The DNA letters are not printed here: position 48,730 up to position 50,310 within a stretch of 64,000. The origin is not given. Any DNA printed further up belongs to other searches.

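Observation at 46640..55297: Rnf operon reads straight into nrfA and a dedicated ResB/CcsA pair, with no NrfH: candidate quinone-independent, Rnf-fed nitrite ammonification module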

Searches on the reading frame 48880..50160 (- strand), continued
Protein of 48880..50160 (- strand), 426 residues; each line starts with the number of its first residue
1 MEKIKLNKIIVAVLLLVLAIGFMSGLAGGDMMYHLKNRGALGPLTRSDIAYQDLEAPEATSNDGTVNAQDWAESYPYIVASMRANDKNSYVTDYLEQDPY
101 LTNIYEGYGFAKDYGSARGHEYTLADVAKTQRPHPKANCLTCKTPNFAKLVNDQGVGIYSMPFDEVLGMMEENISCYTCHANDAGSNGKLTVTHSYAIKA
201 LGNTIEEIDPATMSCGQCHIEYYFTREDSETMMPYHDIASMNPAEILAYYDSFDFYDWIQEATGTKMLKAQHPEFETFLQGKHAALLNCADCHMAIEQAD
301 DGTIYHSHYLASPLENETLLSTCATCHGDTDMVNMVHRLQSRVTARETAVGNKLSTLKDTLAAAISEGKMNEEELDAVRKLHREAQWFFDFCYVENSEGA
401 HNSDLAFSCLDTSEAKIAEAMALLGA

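Call 56: find_homologous_proteins(query=L080:3-2045:+, max_evalue=1e-50)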
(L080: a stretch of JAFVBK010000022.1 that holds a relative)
Query L080:3-2045:+ (680 aa): 1444 proteins with E <= 1e-50 among 8000 candidates; the best 120 are listed.
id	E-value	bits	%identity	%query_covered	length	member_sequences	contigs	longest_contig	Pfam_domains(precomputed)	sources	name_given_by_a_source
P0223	0.0e+0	1467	100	100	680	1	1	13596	PF02335.21,PF14522.12,PF22113.2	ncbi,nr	ncbi:MAG: ammonia-forming cytochrome c nitrite reductase subunit c552, partial [Clostridia bacterium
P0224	0.0e+0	1455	95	100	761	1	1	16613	PF04205.20,PF02335.21,PF14522.12,PF22113.2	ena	-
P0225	0.0e+0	1363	95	96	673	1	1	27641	PF04205.20,PF02335.21,PF14522.12,PF22113.2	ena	-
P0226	0.0e+0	1155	77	56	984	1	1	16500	PF10437.15,PF04205.20,PF02335.21,PF14522.12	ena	-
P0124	0.0e+0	1149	66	55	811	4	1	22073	PF13435.12,PF02335.21,PF14522.12,PF22113.2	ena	-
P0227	0.0e+0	1096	75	66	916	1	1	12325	PF04205.20,PF02335.21,PF14522.12,PF22113.2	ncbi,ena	-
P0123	0.0e+0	1084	62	56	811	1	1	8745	PF02335.21,PF14522.12,PF22113.2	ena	-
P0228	0.0e+0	1081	67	73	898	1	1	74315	PF02335.21,PF14522.12,PF22113.2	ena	-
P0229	0.0e+0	1078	73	66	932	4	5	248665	PF04205.20,PF02335.21,PF14522.12,PF22113.2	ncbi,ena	-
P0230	0.0e+0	1077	75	66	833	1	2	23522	PF04205.20,PF02335.21,PF14522.12,PF22113.2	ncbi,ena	-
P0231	0.0e+0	1076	56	98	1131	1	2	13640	PF10437.15,PF04205.20,PF02335.21,PF14522.12,PF22113.2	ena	-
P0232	0.0e+0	1071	56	98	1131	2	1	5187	PF10437.15,PF04205.20,PF02335.21,PF14522.12,PF22113.2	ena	-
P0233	0.0e+0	1069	62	99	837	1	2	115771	PF02335.21,PF14522.12,PF22113.2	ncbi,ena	-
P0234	0.0e+0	1067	74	66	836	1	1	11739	PF02335.21,PF14522.12,PF22113.2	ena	-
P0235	0.0e+0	1067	56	98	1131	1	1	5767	PF10437.15,PF04205.20,PF02335.21,PF14522.12,PF22113.2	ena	-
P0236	0.0e+0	1065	71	66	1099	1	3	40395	PF10437.15,PF04205.20,PF02335.21,PF14522.12,PF22113.2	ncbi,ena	-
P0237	0.0e+0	1063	75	66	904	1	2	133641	PF04205.20,PF02335.21,PF14522.12,PF22113.2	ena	-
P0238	0.0e+0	1058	65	99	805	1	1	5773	PF04205.20,PF02335.21,PF14522.12,PF22113.2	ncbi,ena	-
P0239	0.0e+0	1058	71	66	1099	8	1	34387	PF10437.15,PF04205.20,PF02335.21,PF14522.12,PF22113.2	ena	-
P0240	0.0e+0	1051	68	99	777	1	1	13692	PF04205.20,PF02335.21,PF14522.12,PF22113.2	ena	-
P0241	0.0e+0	1050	76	56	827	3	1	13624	PF10437.15,PF04205.20,PF02335.21,PF14522.12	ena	-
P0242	0.0e+0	1050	64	99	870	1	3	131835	PF04205.20,PF02335.21,PF14522.12,PF22113.2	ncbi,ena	-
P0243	0.0e+0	1050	73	62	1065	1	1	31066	PF10437.15,PF04205.20,PF02335.21,PF14522.12,PF22113.2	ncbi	-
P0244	0.0e+0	1048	62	88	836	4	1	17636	PF10437.15,PF04205.20,PF02335.21,PF14522.12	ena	-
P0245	0.0e+0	1044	76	56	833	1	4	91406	PF10437.15,PF04205.20,PF02335.21,PF14522.12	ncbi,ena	-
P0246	0.0e+0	1044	56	44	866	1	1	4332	PF04205.20,PF02335.21,PF14522.12,PF22113.2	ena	-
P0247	0.0e+0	1043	56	99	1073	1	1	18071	PF10437.15,PF04205.20,PF02335.21,PF14522.12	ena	-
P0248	0.0e+0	1042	60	90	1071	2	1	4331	PF10437.15,PF04205.20,PF02335.21,PF14522.12,PF22113.2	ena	-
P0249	0.0e+0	1040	45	25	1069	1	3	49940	PF10437.15,PF04205.20,PF02335.21,PF14522.12,PF22113.2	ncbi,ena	-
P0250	0.0e+0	1039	84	53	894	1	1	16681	PF02335.21,PF14522.12,PF22113.2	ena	-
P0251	0.0e+0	1036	69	67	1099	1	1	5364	PF10437.15,PF04205.20,PF02335.21,PF14522.12,PF22113.2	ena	-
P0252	0.0e+0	1029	75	57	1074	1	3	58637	PF10437.15,PF04205.20,PF02335.21,PF22113.2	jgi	-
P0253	0.0e+0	1026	58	90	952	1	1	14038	PF04205.20,PF02335.21,PF14522.12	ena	-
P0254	0.0e+0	1026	69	66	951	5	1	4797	PF04205.20,PF02335.21,PF14522.12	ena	-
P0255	0.0e+0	1022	61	89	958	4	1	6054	PF10437.15,PF04205.20,PF02335.21,PF14522.12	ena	-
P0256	0.0e+0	1021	59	98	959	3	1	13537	PF04205.20,PF02335.21,PF22113.2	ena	-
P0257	0.0e+0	1015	74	62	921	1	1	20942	PF04205.20,PF02335.21,PF14522.12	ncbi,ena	-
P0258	0.0e+0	1014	59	89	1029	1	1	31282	PF10437.15,PF04205.20,PF02335.21,PF14522.12,PF22113.2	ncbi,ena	-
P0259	0.0e+0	1012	70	66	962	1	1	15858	PF04205.20,PF02335.21,PF14522.12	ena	-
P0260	0.0e+0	1012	77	62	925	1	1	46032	PF04205.20,PF02335.21,PF22113.2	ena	-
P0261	0.0e+0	1012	83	51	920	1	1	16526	PF04205.20,PF02335.21,PF14522.12,PF22113.2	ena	-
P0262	0.0e+0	1011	70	66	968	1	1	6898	PF10437.15,PF04205.20,PF02335.21,PF14522.12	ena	-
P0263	0.0e+0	1011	59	89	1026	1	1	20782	PF10437.15,PF04205.20,PF02335.21,PF14522.12,PF22113.2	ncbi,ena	-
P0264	4.0e-297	1005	70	66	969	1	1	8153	PF04205.20,PF02335.21,PF14522.12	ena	-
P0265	7.2e-296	1001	71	66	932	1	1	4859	PF04205.20,PF02335.21,PF14522.12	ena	-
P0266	7.9e-295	998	73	61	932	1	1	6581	PF10437.15,PF04205.20,PF02335.21,PF14522.12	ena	-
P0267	1.2e-294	997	70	66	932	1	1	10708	PF10437.15,PF04205.20,PF02335.21,PF14522.12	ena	-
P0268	1.6e-294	997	73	61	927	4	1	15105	PF10437.15,PF04205.20,PF02335.21,PF14522.12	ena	-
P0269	9.5e-293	991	70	66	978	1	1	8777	PF04205.20,PF02335.21,PF14522.12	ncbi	-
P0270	1.1e-292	991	71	66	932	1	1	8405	PF04205.20,PF02335.21,PF14522.12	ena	-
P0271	7.4e-292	988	67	99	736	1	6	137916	PF04205.20,PF02335.21,PF14522.12,PF22113.2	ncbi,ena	-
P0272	3.8e-289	979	61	99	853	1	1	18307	PF04205.20,PF02335.21,PF14522.12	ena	-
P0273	7.0e-286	968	72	62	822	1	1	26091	PF04205.20,PF02335.21,PF14522.12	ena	-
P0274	4.6e-284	962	73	62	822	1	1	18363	PF04205.20,PF02335.21,PF14522.12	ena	-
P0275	1.1e-282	958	70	66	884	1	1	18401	PF04205.20,PF02335.21,PF14522.12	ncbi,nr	ncbi:MAG: ammonia-forming cytochrome c nitrite reductase subunit c552 [Clostridia bacterium]|nr:ammo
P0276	1.2e-281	954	76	56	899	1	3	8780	PF10437.15,PF04205.20,PF02335.21,PF22113.2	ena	-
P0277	4.5e-280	949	74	62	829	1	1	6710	PF04205.20,PF02335.21,PF14522.12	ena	-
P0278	3.3e-279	946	55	99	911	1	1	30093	PF04205.20,PF02335.21,PF14522.12,PF22113.2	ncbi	-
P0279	6.3e-277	939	61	51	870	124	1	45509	PF14537.12,PF04205.20,PF02335.21,PF14522.12,PF22113.2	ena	-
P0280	8.7e-270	915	79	52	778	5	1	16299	PF04205.20,PF02335.21,PF14522.12,PF22113.2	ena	-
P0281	7.9e-267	905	74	58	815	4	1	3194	PF10437.15,PF04205.20,PF02335.21,PF14522.12,PF22113.2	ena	-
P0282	4.3e-266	903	76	52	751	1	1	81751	PF04205.20,PF02335.21,PF14522.12,PF22113.2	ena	-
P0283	4.9e-261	886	73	52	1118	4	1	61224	PF02335.21,PF14522.12,PF16244.12,PF22113.2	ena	-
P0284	2.9e-258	877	69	88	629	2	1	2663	PF02335.21,PF14522.12,PF22113.2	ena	-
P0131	4.6e-256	870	59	52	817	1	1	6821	PF14537.12,PF02335.21,PF14522.12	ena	-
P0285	3.2e-255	867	70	66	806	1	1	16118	PF04205.20,PF02335.21,PF22113.2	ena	-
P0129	3.5e-253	860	58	52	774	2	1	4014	PF14537.12,PF02335.21,PF14522.12,PF22113.2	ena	-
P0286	5.8e-253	860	70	66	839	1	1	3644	PF04205.20,PF18998.7,PF02335.21,PF14522.12,PF22113.2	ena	-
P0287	1.2e-252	859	76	55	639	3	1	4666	PF04205.20,PF02335.21,PF14522.12,PF22113.2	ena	-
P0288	2.4e-250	851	56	98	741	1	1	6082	PF04205.20,PF02335.21,PF14522.12,PF22113.2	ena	-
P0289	1.7e-248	845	69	52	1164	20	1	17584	PF14512.12,PF04205.20,PF04886.17,PF02335.21,PF22113.2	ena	-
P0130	3.6e-246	837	58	52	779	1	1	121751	PF14537.12,PF02335.21,PF14522.12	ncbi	-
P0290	3.3e-245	834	60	88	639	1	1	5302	PF04205.20,PF02335.21,PF14522.12,PF22113.2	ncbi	-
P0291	5.8e-245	833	71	52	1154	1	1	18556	PF04205.20,PF02335.21,PF20007.5,PF22113.2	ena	-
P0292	8.0e-244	829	77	52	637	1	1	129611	PF04205.20,PF02335.21,PF14522.12,PF22113.2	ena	-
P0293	1.1e-243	829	77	52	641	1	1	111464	PF04205.20,PF02335.21,PF14522.12,PF22113.2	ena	-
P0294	1.5e-243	829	77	52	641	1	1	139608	PF04205.20,PF02335.21,PF14522.12,PF22113.2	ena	-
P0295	1.9e-242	825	35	23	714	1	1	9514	PF04205.20,PF02335.21,PF14522.12,PF22113.2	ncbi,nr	ncbi:MAG: ammonia-forming cytochrome c nitrite reductase subunit c552, partial [Clostridia bacterium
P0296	2.0e-242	825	69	52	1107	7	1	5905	PF04205.20,PF13031.13,PF02335.21,PF20007.5,PF22113.2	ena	-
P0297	2.2e-242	825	76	52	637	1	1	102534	PF04205.20,PF02335.21,PF14522.12,PF22113.2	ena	-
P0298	1.0e-233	796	70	56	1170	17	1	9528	PF04205.20,PF24135.2,PF02335.21,PF20007.5,PF14522.12,PF16244.12,PF22113.2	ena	-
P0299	3.0e-230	785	73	66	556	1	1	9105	PF02335.21,PF14522.12,PF22113.2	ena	-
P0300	6.7e-230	783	66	53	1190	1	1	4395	PF04205.20,PF02335.21,PF20007.5,PF14522.12,PF16244.12,PF22113.2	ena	-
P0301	1.4e-229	782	60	90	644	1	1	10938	PF04205.20,PF02335.21,PF14522.12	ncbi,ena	-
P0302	2.2e-229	782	56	89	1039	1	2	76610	PF04205.20,PF02335.21,PF16244.12,PF22113.2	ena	-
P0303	5.4e-229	780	71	52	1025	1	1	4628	PF04205.20,PF02335.21,PF16244.12,PF22113.2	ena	-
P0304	1.9e-228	779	72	53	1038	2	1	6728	PF04205.20,PF02335.21,PF14522.12,PF16244.12,PF22113.2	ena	-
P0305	8.2e-228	777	69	52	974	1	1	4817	PF04205.20,PF02335.21,PF22113.2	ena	-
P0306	2.1e-227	775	74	52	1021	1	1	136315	PF04205.20,PF02335.21,PF20007.5,PF14522.12,PF16244.12,PF22113.2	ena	-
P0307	5.0e-227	774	71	53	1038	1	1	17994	PF04205.20,PF02335.21,PF16244.12,PF22113.2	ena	-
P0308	1.7e-226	772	65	52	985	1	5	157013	PF04205.20,PF02335.21,PF14522.12,PF22113.2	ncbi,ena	-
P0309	9.3e-226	770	71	52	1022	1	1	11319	PF04205.20,PF02335.21,PF14522.12,PF16244.12,PF22113.2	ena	-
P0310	1.5e-225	769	67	54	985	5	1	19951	PF04205.20,PF04886.17,PF02335.21,PF22113.2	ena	-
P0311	1.6e-225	769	71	52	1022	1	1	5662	PF04205.20,PF02335.21,PF20007.5,PF14522.12,PF16244.12,PF22113.2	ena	-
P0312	1.8e-225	769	71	52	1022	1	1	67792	PF04205.20,PF02335.21,PF14522.12,PF16244.12,PF22113.2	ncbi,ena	-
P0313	1.9e-225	769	71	52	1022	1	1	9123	PF04205.20,PF02335.21,PF14522.12,PF16244.12,PF22113.2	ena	-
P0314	2.2e-225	769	71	52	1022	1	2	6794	PF04205.20,PF02335.21,PF16244.12,PF22113.2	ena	-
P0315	2.5e-225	768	71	52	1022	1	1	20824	PF04205.20,PF02335.21,PF14522.12,PF16244.12,PF22113.2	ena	-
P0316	3.0e-225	768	71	52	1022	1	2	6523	PF04205.20,PF02335.21,PF16244.12,PF22113.2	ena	-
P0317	4.3e-225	768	72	52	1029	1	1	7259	PF04205.20,PF02335.21,PF22113.2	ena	-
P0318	6.1e-225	767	70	52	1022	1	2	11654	PF04205.20,PF02335.21,PF16244.12,PF22113.2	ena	-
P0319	6.5e-225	767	71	52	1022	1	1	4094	PF04205.20,PF02335.21,PF14522.12,PF16244.12,PF22113.2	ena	-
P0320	7.0e-225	767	71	52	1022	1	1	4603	PF04205.20,PF02335.21,PF14522.12,PF16244.12,PF22113.2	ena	-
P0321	1.0e-224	766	71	52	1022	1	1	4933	PF04205.20,PF02335.21,PF14522.12,PF16244.12,PF22113.2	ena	-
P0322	1.5e-224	766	70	52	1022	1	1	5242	PF04205.20,PF02335.21,PF16244.12,PF22113.2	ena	-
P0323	1.5e-224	766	71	52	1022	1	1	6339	PF04205.20,PF02335.21,PF20007.5,PF14522.12,PF16244.12,PF22113.2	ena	-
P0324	1.6e-224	766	71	52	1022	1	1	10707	PF04205.20,PF02335.21,PF20007.5,PF16244.12,PF22113.2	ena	-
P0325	1.9e-224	765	70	52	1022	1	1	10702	PF04205.20,PF02335.21,PF14522.12,PF16244.12,PF22113.2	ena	-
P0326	3.2e-224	765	71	53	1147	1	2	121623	PF04205.20,PF02335.21,PF20007.5,PF14522.12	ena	-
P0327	3.5e-224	765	70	52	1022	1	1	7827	PF04205.20,PF02335.21,PF16244.12,PF22113.2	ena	-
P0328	3.6e-224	764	70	52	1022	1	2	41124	PF04205.20,PF02335.21,PF16244.12,PF22113.2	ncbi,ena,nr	ncbi:MAG: ammonia-forming cytochrome c nitrite reductase subunit c552 [Clostridia bacterium]|nr:ammo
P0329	3.8e-224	764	70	52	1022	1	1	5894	PF04205.20,PF02335.21,PF14522.12,PF16244.12,PF22113.2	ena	-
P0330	4.2e-224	764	70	52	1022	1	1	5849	PF04205.20,PF02335.21,PF14522.12,PF16244.12,PF22113.2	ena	-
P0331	4.5e-224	764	70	52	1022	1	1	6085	PF04205.20,PF02335.21,PF14522.12,PF16244.12,PF22113.2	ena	-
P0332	6.4e-224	764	43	14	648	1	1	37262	PF04205.20,PF02335.21,PF14522.12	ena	-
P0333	7.6e-224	763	71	54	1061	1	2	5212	PF04205.20,PF02335.21,PF20007.5,PF22113.2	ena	-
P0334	1.5e-223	762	70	52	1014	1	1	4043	PF04205.20,PF02335.21,PF20007.5,PF22113.2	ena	-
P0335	1.5e-223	762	71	52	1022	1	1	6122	PF04205.20,PF02335.21,PF16244.12,PF22113.2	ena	-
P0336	4.2e-223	761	70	52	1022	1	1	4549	PF04205.20,PF02335.21,PF16244.12,PF22113.2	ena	-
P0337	4.5e-223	761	68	56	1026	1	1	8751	PF04205.20,PF02335.21,PF14522.12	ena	-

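Call 57: find_encoding_contigs(protein=P0224, flank=10000, max_places=2)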
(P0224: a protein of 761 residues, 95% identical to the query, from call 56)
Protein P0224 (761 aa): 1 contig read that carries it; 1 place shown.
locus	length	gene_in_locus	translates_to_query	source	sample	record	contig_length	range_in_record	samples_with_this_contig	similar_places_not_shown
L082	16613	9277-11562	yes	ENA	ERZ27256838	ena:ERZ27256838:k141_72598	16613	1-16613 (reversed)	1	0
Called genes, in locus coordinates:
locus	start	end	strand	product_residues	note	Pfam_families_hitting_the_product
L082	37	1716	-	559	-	PF05524:PEP-utilisers_N, PF00391:PEP-utilizers, PF02896:PEP-utilizers_C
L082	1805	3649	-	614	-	PF00367:PTS_EIIB, PF02378:PTS_EIIC, PF00358:PTS_EIIA_1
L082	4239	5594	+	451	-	PF13375:RnfC_N, PF01512:Complex1_51K, PF10531:SLBB, PF13183:Fer4_8 (faint), PF12838:Fer4_7 (faint), PF13534:Fer4_17 (faint), PF13237:Fer4_10, PF13187:Fer4_9 (weak), +2 more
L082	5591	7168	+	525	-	PF03116:NQR2_RnfD_RnfE, PF04205:FMN_bind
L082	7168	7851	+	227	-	PF02508:Rnf-Nqr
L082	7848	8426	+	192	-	PF02508:Rnf-Nqr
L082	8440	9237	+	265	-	PF04060:FeS, PF13237:Fer4_10 (weak), PF14697:Fer4_21, PF12838:Fer4_7 (weak), PF13187:Fer4_9 (weak), PF00037:Fer4, PF12838:Fer4_7, PF00037:Fer4, +11 more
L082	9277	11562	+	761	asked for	PF04205:FMN_bind (faint), PF02335:Cytochrom_C552, PF22113:Mtrc-MtrF_II-IV_dom (faint), PF14522:Cytochrome_C7 (faint)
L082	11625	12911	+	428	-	PF05140:ResB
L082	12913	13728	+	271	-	PF01578:Cytochrom_C_asm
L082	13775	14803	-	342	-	PF04041:Glyco_hydro_130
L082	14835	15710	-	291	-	PF00528:BPD_transp_1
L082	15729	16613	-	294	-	?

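Call 58: find_encoding_contigs(protein=P0229, flank=10000, max_places=2)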
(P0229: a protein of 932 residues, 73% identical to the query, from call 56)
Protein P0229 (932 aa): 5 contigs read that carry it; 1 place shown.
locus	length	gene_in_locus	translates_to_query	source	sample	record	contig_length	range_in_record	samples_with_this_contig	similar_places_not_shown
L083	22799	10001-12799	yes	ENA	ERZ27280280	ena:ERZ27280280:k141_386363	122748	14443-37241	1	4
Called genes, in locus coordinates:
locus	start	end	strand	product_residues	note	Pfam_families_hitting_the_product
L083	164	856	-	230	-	PF08503:DapH_N, PF25087:GMPPB_C (weak), PF25084:LbH_EIF2B (weak), PF00132:Hexapep, PF14602:Hexapep_2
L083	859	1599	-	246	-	PF01113:DapB_N, PF05173:DapB_C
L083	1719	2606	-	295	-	PF00701:DHDPS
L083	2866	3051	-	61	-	-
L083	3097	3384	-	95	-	PF07876:Dabb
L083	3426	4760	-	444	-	PF00381:PTS-HPr, PF00389:2-Hacid_dh, PF02826:2-Hacid_dh_C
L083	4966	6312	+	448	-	PF13375:RnfC_N, PF01512:Complex1_51K, PF10531:SLBB, PF13183:Fer4_8 (faint), PF12838:Fer4_7 (faint), PF12837:Fer4_6 (weak), PF13237:Fer4_10 (weak), PF13187:Fer4_9 (weak), +7 more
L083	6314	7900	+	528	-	PF03116:NQR2_RnfD_RnfE, PF04205:FMN_bind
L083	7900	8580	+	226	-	PF02508:Rnf-Nqr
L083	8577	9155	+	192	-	PF02508:Rnf-Nqr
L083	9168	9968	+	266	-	PF04060:FeS, PF13237:Fer4_10 (weak), PF12838:Fer4_7 (weak), PF13187:Fer4_9 (weak), PF14697:Fer4_21, PF25160:LdpA_Fe-S-bd (weak), PF00037:Fer4 (weak), PF13187:Fer4_9, +12 more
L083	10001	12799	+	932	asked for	PF04205:FMN_bind (faint), PF02335:Cytochrom_C552, PF22113:Mtrc-MtrF_II-IV_dom (faint), PF14522:Cytochrome_C7 (faint)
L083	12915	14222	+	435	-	PF05140:ResB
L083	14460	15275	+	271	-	PF01578:Cytochrom_C_asm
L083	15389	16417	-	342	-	PF04041:Glyco_hydro_130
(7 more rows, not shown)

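Call 59: find_encoding_contigs(protein=P0312, flank=10000, max_places=2)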
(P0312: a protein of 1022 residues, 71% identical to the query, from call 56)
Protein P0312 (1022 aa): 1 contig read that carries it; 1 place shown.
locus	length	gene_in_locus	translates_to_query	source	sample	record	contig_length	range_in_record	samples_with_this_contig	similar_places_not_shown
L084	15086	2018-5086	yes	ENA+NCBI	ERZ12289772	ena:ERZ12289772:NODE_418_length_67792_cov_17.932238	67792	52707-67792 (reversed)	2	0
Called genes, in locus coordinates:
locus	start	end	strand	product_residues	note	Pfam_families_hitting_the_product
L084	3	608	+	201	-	?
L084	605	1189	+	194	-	PF02508:Rnf-Nqr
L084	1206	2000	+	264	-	PF04060:FeS, PF12838:Fer4_7 (weak), PF13187:Fer4_9 (weak), PF14697:Fer4_21 (weak), PF25160:LdpA_Fe-S-bd (weak), PF00037:Fer4 (weak), PF12837:Fer4_6 (weak), PF12838:Fer4_7, +9 more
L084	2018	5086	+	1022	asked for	PF04205:FMN_bind, PF02335:Cytochrom_C552, PF22113:Mtrc-MtrF_II-IV_dom (weak), PF14522:Cytochrome_C7 (faint), PF04205:FMN_bind, PF16244:DUF4901 (faint)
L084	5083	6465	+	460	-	PF05140:ResB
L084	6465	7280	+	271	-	PF01578:Cytochrom_C_asm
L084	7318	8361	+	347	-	PF17996:CE2_N (weak), PF13472:Lipase_GDSL_2 (faint)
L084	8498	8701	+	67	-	PF12797:Fer4_2 (weak), PF12837:Fer4_6 (weak), PF13237:Fer4_10, PF13534:Fer4_17 (faint), PF14697:Fer4_21 (faint), PF00037:Fer4, PF12838:Fer4_7, PF13187:Fer4_9 (weak), +7 more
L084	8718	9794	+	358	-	PF01855:POR_N, PF02780:Transketolase_C, PF17147:PFOR_II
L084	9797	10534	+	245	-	PF02775:TPP_enzyme_C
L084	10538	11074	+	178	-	PF01558:POR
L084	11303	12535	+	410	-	PF01547:SBP_bac_1, PF13416:SBP_bac_8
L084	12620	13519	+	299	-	PF00528:BPD_transp_1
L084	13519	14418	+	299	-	PF00528:BPD_transp_1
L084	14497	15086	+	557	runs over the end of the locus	PF00128:Alpha-amylase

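Call 63: find_encoding_contigs(protein=P0122, flank=8000, max_places=3)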
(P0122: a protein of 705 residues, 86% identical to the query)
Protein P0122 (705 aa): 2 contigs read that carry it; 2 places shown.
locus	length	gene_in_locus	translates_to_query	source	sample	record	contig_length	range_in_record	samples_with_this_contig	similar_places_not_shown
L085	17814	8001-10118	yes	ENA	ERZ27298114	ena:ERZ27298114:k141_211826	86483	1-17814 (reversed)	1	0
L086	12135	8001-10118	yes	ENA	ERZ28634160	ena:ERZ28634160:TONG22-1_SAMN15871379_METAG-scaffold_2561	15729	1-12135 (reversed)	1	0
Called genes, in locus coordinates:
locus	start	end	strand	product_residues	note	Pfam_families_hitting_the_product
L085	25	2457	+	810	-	PF01915:Glyco_hydro_3_C, PF14310:Fn3-like, PF00933:Glyco_hydro_3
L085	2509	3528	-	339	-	-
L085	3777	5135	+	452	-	PF13375:RnfC_N, PF01512:Complex1_51K, PF10531:SLBB, PF13183:Fer4_8 (faint), PF12838:Fer4_7 (faint), PF13534:Fer4_17 (faint), PF13237:Fer4_10, PF13187:Fer4_9, +2 more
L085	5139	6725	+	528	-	PF03116:NQR2_RnfD_RnfE, PF04205:FMN_bind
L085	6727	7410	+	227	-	PF02508:Rnf-Nqr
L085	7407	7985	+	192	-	PF02508:Rnf-Nqr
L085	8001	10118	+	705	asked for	PF04060:FeS, PF14697:Fer4_21 (weak), PF12838:Fer4_7, PF00037:Fer4 (weak), PF12837:Fer4_6 (weak), PF12838:Fer4_7 (weak), PF13187:Fer4_9 (weak), PF02335:Cytochrom_C552, +6 more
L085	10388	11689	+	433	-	PF05140:ResB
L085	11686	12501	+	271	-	PF01578:Cytochrom_C_asm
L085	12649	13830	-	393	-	PF07690:MFS_1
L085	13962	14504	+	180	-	PF00440:TetR_N (weak)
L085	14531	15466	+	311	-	-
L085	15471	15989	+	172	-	PF01243:PNPOx_N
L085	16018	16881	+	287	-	PF01073:3Beta_HSD (weak), PF01370:Epimerase, PF05368:NmrA, PF13460:NAD_binding_10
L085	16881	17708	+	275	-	PF06966:DUF1295, PF02544:Steroid_dh (weak)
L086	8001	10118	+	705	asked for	PF04060:FeS, PF14697:Fer4_21 (weak), PF12838:Fer4_7, PF00037:Fer4 (weak), PF12837:Fer4_6 (weak), PF12838:Fer4_7 (weak), PF13187:Fer4_9 (weak), PF02335:Cytochrom_C552, +6 more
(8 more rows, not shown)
